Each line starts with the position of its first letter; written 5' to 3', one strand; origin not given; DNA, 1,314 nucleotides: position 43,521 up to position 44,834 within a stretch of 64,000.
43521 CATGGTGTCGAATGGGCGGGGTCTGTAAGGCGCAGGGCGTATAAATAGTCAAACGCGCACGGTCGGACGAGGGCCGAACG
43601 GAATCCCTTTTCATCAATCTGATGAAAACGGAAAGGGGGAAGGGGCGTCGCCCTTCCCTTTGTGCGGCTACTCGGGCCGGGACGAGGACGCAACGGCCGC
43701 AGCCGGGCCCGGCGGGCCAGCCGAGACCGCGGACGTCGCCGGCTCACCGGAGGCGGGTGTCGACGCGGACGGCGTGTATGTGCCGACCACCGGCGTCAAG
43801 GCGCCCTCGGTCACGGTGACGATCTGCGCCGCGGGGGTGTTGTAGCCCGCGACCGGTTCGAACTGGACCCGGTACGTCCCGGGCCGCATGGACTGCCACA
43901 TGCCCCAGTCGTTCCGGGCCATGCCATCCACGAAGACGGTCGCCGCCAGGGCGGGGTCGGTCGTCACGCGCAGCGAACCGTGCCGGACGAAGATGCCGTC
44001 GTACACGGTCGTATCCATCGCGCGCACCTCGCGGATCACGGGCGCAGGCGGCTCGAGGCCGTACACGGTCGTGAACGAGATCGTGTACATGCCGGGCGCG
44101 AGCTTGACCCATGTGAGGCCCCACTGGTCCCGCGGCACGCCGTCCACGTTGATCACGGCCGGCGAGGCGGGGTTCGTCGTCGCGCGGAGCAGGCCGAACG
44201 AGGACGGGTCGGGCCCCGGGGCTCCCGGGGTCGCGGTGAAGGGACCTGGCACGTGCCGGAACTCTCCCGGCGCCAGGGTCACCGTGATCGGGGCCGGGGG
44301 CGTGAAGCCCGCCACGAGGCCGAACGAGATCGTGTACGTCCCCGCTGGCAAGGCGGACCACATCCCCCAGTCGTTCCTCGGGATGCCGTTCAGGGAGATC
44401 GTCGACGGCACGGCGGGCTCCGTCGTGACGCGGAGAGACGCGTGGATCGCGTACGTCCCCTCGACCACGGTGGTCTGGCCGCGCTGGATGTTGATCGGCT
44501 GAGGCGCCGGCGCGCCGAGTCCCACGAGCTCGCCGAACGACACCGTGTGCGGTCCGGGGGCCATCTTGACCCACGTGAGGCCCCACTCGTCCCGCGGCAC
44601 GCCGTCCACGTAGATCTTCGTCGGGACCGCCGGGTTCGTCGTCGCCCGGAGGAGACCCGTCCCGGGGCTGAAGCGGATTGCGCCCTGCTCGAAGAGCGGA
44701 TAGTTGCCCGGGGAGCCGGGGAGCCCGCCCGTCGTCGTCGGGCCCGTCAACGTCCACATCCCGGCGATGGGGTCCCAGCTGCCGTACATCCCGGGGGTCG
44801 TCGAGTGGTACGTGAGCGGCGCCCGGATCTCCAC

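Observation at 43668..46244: Domain shuffling in paralog 3: shared domain moved to the N-terminus, followed by four PEGA-like repeats and no PKD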

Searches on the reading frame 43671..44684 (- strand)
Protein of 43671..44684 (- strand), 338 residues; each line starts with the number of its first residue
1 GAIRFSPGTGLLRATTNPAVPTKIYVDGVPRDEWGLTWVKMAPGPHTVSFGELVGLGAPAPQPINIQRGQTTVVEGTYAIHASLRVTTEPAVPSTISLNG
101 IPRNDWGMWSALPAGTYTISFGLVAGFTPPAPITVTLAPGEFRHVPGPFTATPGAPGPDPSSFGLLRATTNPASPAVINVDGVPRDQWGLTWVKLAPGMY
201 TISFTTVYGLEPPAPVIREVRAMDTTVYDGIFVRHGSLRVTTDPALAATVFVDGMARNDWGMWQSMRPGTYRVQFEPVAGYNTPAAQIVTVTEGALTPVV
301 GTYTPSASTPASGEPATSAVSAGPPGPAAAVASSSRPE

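Call 8: search_protein_families(library=pfam, proteins=[window:43671-44684:-], max_evalue=10)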
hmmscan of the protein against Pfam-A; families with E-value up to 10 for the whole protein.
seq(338 aa): 1 family
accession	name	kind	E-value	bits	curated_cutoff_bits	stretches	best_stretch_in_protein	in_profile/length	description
PF17210.9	SdrD_B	-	0.067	13.8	29.7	0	264-285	53-74/112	SdrD B-like domain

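Call 9: find_homologous_proteins(query=window:43761-44684:-, max_evalue=0.001)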
Query seq(308 aa) (308 aa): 125 proteins with E <= 0.001 among 8000 candidates; the best 120 are listed.
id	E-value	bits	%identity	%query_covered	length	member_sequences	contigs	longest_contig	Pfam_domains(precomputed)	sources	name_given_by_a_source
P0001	1.9e-109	384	61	95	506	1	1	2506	PF11999.14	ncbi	-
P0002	1.2e-107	378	61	95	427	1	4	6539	PF06739.18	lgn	-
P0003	2.8e-105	370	60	96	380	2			PF00801.27,PF18911.7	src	-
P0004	3.2e-102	360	61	96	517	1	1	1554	PF22352.3,PF00801.27,PF18911.7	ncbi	ncbi:MAG: PKD domain-containing protein, partial [Burkholderiales bacterium]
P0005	2.8e-101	357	57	96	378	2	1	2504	-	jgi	-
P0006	9.8e-101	355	59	88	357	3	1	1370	-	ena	-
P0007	2.4e-99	351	49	97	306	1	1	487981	PF08308.18,PF13620.13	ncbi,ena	-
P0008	3.6e-97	344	56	98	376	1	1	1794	PF13620.13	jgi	jgi:hypothetical protein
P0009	6.4e-94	333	48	96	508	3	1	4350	-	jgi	jgi:hypothetical protein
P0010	1.2e-88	316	54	95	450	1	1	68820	PF00960.26,PF08308.18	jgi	jgi:Ni,Fe-hydrogenase III small subunit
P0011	2.2e-87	311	49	95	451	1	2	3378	PF18911.7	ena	-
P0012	4.2e-87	311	50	96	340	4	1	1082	-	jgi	jgi:phenylpyruvate tautomerase PptA (4-oxalocrotonate tautomerase family)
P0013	4.8e-87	310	53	94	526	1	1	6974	PF14344.13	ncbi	-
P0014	4.3e-85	304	50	95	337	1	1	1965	PF08308.18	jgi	jgi:hypothetical protein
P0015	1.9e-84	302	51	97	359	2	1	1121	PF00801.27,PF18911.7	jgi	jgi:hypothetical protein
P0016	1.5e-82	296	49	95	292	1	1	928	PF08308.18,PF13620.13,PF17210.10,PF14344.13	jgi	jgi:hypothetical protein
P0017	3.0e-82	295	48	96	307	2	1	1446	PF08308.18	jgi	jgi:hypothetical protein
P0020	5.2e-81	291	51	96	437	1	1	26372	PF08308.18,PF13620.13,PF17210.10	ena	-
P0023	1.4e-79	286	49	95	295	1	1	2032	PF08308.18,PF13620.13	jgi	jgi:hypothetical protein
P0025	2.9e-79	285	47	96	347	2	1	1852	PF08308.18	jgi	jgi:hypothetical protein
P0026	7.2e-79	283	46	98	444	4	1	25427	PF14312.13,PF06280.19,PF14686.13,PF08308.18,PF13620.13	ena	-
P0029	1.6e-77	279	48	97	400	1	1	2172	PF14686.13,PF08308.18,PF13620.13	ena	-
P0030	2.2e-77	279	47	97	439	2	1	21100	PF08308.18,PF13620.13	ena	-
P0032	4.7e-76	274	49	95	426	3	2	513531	PF00127.27,PF13620.13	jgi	jgi:plastocyanin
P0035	2.7e-73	265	44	97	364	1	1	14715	PF08308.18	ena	-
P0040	4.9e-70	254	44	95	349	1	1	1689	PF13620.13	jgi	-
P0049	1.1e-65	240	46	88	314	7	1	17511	PF08308.18,PF13620.13,PF14344.13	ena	-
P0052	9.0e-65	237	44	98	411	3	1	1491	PF08308.18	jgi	jgi:hypothetical protein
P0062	5.1e-60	222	41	94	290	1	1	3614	PF14686.13,PF08308.18,PF13620.13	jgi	jgi:hypothetical protein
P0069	2.0e-58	216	48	72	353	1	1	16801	PF08308.18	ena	-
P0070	2.2e-58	216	41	86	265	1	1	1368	PF08308.18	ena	-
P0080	5.6e-56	208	43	83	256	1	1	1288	PF08308.18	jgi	jgi:hypothetical protein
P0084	6.3e-55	205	47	70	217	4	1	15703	PF08308.18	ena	-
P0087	3.3e-52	196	47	69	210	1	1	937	PF08308.18,PF13620.13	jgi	jgi:hypothetical protein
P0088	5.5e-52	195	59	51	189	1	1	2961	PF13620.13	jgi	-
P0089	6.2e-52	195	41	95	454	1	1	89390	PF14312.13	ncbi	ncbi:MAG: FG-GAP repeat protein [Acidimicrobiales bacterium]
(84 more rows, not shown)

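Call 20: search_protein_families(library=pfam, alignment_id=A1, max_evalue=0.01)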
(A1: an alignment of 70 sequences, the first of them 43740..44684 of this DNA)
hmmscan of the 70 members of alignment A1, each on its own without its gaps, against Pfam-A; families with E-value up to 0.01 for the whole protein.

A. member 1, window:43740-44684:- (315 aa): 0 families

B. families by the number of members that match (of 70 scanned): 37 families (the first 25 are shown)
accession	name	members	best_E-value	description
PF08308.17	PEGA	21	2.7e-12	PEGA domain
PF13620.12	CarboxypepD_reg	16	3.1e-15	Carboxypeptidase regulatory-like domain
PF11008.14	DUF2846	11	5.5e-06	Protein of unknown function (DUF2846)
PF17210.9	SdrD_B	10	3.6e-07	SdrD B-like domain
PF14686.12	fn3_3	10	3e-06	Polysaccharide lyase family 4, domain II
PF14344.12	DUF4397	8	8.2e-07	Domain of unknown function (DUF4397)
PF18911.6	PKD_4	7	4.6e-13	PKD domain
PF00801.26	PKD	6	8.1e-12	PKD domain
PF06280.18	fn3_5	5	3e-07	Fn3-like domain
PF20608.4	Phage_tube_C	3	0.00023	Phage tail tube protein C-terminal domain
PF11025.13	GP40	3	0.0019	Glycoprotein GP40 of Cryptosporidium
PF14312.12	FG-GAP_2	2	3e-36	FG-GAP repeat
PF04151.21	PPC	2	1.3e-06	Bacterial pre-peptidase C-terminal domain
PF14489.11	QueF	2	0.00024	QueF-like protein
PF23720.1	DUF7161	2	0.0014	Family of unknown function (DUF7161)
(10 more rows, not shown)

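Call 22: search_protein_families(library=pfam, proteins=[P0007, P0016, P0023, P0062, P0017], max_evalue=0.01)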
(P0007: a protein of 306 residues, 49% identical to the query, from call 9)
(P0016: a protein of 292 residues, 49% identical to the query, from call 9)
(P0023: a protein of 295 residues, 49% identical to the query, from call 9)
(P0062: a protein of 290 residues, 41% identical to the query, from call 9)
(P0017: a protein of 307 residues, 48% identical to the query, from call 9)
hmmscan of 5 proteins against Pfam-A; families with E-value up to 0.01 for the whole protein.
P0007 (306 aa): 6 families
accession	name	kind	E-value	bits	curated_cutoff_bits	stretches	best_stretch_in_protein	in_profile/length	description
PF13620.12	CarboxypepD_reg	-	1.7e-06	28.7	32.3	1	39-75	41-77/82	Carboxypeptidase regulatory-like domain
PF08308.17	PEGA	-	1.2e-05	25.5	20.8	0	11-81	2-69/71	PEGA domain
PF14344.12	DUF4397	-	0.00019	22.4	30.6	0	38-75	35-75/119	Domain of unknown function (DUF4397)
PF11008.14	DUF2846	-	0.00087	19.8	34.3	0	38-72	42-73/92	Protein of unknown function (DUF2846)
PF14686.12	fn3_3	-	0.0015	18.7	24.4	0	43-75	43-75/75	Polysaccharide lyase family 4, domain II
PF17210.9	SdrD_B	-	0.0042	17.7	29.7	0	192-212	52-72/112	SdrD B-like domain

P0016 (292 aa): 7 families
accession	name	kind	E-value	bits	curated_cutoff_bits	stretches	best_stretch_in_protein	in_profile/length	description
PF13620.12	CarboxypepD_reg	-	2.5e-08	34.6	32.3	1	28-65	41-78/82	Carboxypeptidase regulatory-like domain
PF17210.9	SdrD_B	-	3.6e-07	30.8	29.7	0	251-277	52-78/112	SdrD B-like domain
PF08308.17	PEGA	-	6.9e-07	29.5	20.8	0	28-70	29-69/71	PEGA domain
PF14344.12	DUF4397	-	8.2e-07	30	30.6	0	28-79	36-92/119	Domain of unknown function (DUF4397)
PF14686.12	fn3_3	-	0.0025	18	24.4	0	32-63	43-74/75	Polysaccharide lyase family 4, domain II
PF16277.11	DUF4926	-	0.0056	16.5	29.1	0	32-45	29-42/57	Domain of unknown function (DUF4926)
PF07495.19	Y_Y_Y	-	0.0071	16.7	26.6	0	26-38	30-42/65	Y_Y_Y domain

P0023 (295 aa): 4 families
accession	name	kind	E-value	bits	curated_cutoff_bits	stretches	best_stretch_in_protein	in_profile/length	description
PF13620.12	CarboxypepD_reg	-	4.6e-07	30.5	32.3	0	183-220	44-80/82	Carboxypeptidase regulatory-like domain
PF08308.17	PEGA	-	2.2e-06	27.9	20.8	0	154-221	3-67/71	PEGA domain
PF06525.17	SoxE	-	0.0036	17.3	21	0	208-274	64-131/149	Sulfocyanin (SoxE) domain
PF13305.11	TetR_C_33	-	0.0056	17.7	26.8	0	26-57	10-39/103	Tetracyclin repressor-like, C-terminal domain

P0062 (290 aa): 6 families
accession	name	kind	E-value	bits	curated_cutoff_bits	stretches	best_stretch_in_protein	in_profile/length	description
PF08308.17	PEGA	-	4.1e-08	33.4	20.8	1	150-220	2-69/71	PEGA domain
PF14686.12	fn3_3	-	5.6e-06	26.5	24.4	0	170-213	31-74/75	Polysaccharide lyase family 4, domain II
PF13620.12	CarboxypepD_reg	-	1.7e-05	25.5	32.3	0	172-215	36-78/82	Carboxypeptidase regulatory-like domain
PF11008.14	DUF2846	-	0.00032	21.2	34.3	0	25-58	43-73/92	Protein of unknown function (DUF2846)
PF20608.4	Phage_tube_C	-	0.00055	20.7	24.1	0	179-207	53-79/82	Phage tail tube protein C-terminal domain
PF17210.9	SdrD_B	-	0.00068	20.2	29.7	0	172-200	46-74/112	SdrD B-like domain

P0017 (307 aa): 5 families
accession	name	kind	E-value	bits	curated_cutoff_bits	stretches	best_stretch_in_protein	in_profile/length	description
PF08308.17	PEGA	-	9.9e-07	29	20.8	1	11-81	2-69/71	PEGA domain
PF14344.12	DUF4397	-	0.0021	19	30.6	0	191-229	35-76/119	Domain of unknown function (DUF4397)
PF11008.14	DUF2846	-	0.0029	18.1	34.3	0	191-225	42-73/92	Protein of unknown function (DUF2846)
PF11025.13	GP40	-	0.0029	17.8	21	0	43-75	25-54/164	Glycoprotein GP40 of Cryptosporidium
PF23720.1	DUF7161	-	0.0083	16.5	27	0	102-120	20-38/72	Family of unknown function (DUF7161)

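Call 29: predict_structure(alignment_id=A1)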
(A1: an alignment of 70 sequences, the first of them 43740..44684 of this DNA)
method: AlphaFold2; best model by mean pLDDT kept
length: 315 residues; sequences in the alignment: 70
mean_pLDDT: 94.8   pTM: 0.85
mean pLDDT of the five models: 94.8, 94.5, 94.5, 94.0, 93.2
residues with pLDDT >= 90: 292; 70-90: 13; 50-70: 6; < 50: 4
segments of 3 or more residues with pLDDT < 50: none
pLDDT, mean of each block of 10 residues (from residue 1): 69 96 94 89 97 95 97 98 98 98 96 98 98 98 98 97 98 96 94 97 95 98 98 97 96 94 96 96 98 98 90 59
secondary structure, 60 per line:
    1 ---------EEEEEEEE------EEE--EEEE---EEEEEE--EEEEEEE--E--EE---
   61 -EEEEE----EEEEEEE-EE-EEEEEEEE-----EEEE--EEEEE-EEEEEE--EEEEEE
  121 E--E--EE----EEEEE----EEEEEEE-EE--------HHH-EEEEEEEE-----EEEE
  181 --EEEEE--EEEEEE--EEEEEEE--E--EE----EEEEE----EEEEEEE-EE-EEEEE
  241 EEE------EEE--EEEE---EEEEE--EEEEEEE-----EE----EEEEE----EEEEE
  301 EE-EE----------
elements in order: E10-17 E24-26 E29-32 E36-41 E44-50 E62-66 E71-77 E82-89 E95-98 E101-105 E107-112 E115-121 E133-137 E142-148 E164-171 E177-180 E183-187 E190-195 E198-204 E216-220 E225-231 E236-243 E250-252 E255-258 E262-266 E269-275 E287-291 E296-302

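Call 33: fold_search(model_id=the predicted structure, library=pdb)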
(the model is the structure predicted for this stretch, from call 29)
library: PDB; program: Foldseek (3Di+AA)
matches with E <= 10: 539; with E <= 0.001: 24
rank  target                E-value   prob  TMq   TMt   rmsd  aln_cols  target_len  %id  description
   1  6fwv_B                4.3e-08  1.00  0.22  0.14  45.4       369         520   15  The Bacillus anthracis TIE protein (released 2018-08-08)
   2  6fwv_A                9.8e-08  1.00  0.22  0.15  45.5       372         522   14  The Bacillus anthracis TIE protein (released 2018-08-08)
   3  6vjb                  3.1e-06  1.00  0.30  0.09  19.4       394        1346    9  Crystal structure of a catalytically inactive CXC Chemokine-degrading protease SpyCEP from Streptococcus pyogenes (released 2020-04-15)
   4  3kpt_A                1.3e-05  1.00  0.21  0.19  31.2       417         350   10  Crystal structure of BcpA, the major pilin subunit of Bacillus cereus (released 2009-11-24)
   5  3rkp_A                1.6e-05  0.99  0.19  0.17  31.5       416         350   10  Crystal structure of BcpA*(D312A), the major pilin subunit of Bacillus cereus (released 2012-05-30)
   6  5xyr                  2.1e-05  1.00  0.30  0.09  22.0       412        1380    9  Crystal structure of a serine protease from Streptococcus species (released 2018-08-08)
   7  5xya                  3.3e-05  1.00  0.30  0.09  21.6       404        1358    8  Crystal structure of a serine protease from Streptococcus species (released 2018-08-08)
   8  4oq1                  3.5e-05  1.00  0.27  0.26  16.5       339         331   11  Structure of the Streptococcal ancillary pilin (released 2014-04-23)
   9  7vcr_B                3.7e-05  1.00  0.24  0.18  38.2       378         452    9  Crystal Structure of PitA fragment from pilus islet-2 of Streptococcus oralis (released 2022-06-01)
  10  10ps                  7.5e-05  1.00  0.21  0.13  19.6       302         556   11  Crystal structure of SdrD A2-A3-B1-B2 domains from Staphylococcus aureus JH1 (released 2026-02-11)
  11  7woi_A                7.9e-05  1.00  0.25  0.19  29.4       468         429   12  Structure of the shaft pilin Spa2 from Corynebacterium glutamicum (released 2023-01-25)
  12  7w6b                  1.2e-04  1.00  0.28  0.13  37.8       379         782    9  Crystal Structure of PitA from pilus islet-2 of Streptococcus oralis (released 2022-06-01)
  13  7vcn_B                1.2e-04  1.00  0.25  0.19  36.2       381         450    8  Crystal Structure of PitA fragment from pilus islet-2 of Streptococcus oralis with Tb-Xo4 (released 2022-07-13)
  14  4hss_A                1.5e-04  0.96  0.20  0.16  31.3       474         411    7  Structure of the Full-Length Major Pilin SpaD from Corynebacterium diphtheriae (released 2013-11-13)
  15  7edd                  1.9e-04  1.00  0.31  0.09  22.5       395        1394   10  Crystal structure of a serine protease from Streptococcus pyogenes (released 2021-05-12)
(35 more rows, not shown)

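Call 67: find_encoding_contigs(protein=P0089, flank=8000, max_places=1)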
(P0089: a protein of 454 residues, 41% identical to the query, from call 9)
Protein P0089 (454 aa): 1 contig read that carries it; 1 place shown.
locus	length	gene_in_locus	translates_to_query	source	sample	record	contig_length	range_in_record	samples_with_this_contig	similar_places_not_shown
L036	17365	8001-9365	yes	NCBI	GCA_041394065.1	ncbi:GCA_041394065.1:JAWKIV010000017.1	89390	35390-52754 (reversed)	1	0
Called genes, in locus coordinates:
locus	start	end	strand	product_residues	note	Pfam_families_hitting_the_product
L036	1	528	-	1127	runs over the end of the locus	PF17757:UvrB_inter, PF02559:CarD_TRCF_RID, PF00270:DEAD, PF04851:ResIII, PF00271:Helicase_C, PF03461:TRCF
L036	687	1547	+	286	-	PF19656:DUF6159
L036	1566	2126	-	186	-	PF01195:Pept_tRNA_hydro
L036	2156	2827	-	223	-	PF01386:Ribosomal_L25p, PF14693:Ribosomal_TL5_C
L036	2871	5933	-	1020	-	-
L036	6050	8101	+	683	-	PF14312:FG-GAP_2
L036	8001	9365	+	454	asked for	PF14312:FG-GAP_2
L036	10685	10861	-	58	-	-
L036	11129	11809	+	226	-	PF02424:ApbE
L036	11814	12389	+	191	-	PF01794:Ferric_reduct (weak)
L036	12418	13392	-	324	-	PF13793:Pribosyltran_N, PF00156:Pribosyltran, PF14572:Pribosyl_synth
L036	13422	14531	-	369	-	PF00483:NTP_transferase, PF01128:IspD, PF12804:NTP_transf_3, PF00132:Hexapep (faint)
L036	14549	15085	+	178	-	-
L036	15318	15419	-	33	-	PF08213:COX24_C (weak)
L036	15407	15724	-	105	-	-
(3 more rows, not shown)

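Call 68: find_encoding_contigs(protein=P0032, flank=8000, max_places=1)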
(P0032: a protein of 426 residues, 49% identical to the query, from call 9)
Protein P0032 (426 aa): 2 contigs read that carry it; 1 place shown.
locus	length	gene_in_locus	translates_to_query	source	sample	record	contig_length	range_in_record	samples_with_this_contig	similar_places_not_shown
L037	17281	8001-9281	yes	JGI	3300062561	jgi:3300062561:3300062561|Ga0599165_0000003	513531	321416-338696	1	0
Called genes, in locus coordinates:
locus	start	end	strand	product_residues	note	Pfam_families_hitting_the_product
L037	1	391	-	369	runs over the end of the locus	PF00005:ABC_tran, PF08402:TOBE_2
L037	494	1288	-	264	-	PF05175:MTS, PF06325:PrmA, PF08242:Methyltransf_12 (faint), PF13649:Methyltransf_25 (weak)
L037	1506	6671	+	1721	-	PF00082:Peptidase_S8, PF13517:FG-GAP_3 (faint), PF01839:FG-GAP (faint)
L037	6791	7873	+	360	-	PF03372:Exo_endo_phos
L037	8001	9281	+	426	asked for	PF00127:Copper-bind, PF13620:CarboxypepD_reg (faint)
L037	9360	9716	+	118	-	-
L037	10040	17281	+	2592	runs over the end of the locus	PF13620:CarboxypepD_reg, PF13620:CarboxypepD_reg, PF13715:CarbopepD_reg_2, PF13620:CarboxypepD_reg, PF13715:CarbopepD_reg_2, PF13620:CarboxypepD_reg, PF13715:CarbopepD_reg_2, PF13620:CarboxypepD_reg, +41 more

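Call 70: search_solved_structures(query=A1, max_evalue=1, show_alignments=0)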
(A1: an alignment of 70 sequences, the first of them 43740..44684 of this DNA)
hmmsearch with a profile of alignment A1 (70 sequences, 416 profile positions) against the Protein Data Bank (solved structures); distinct sequences matched with E-value up to 1: 0.
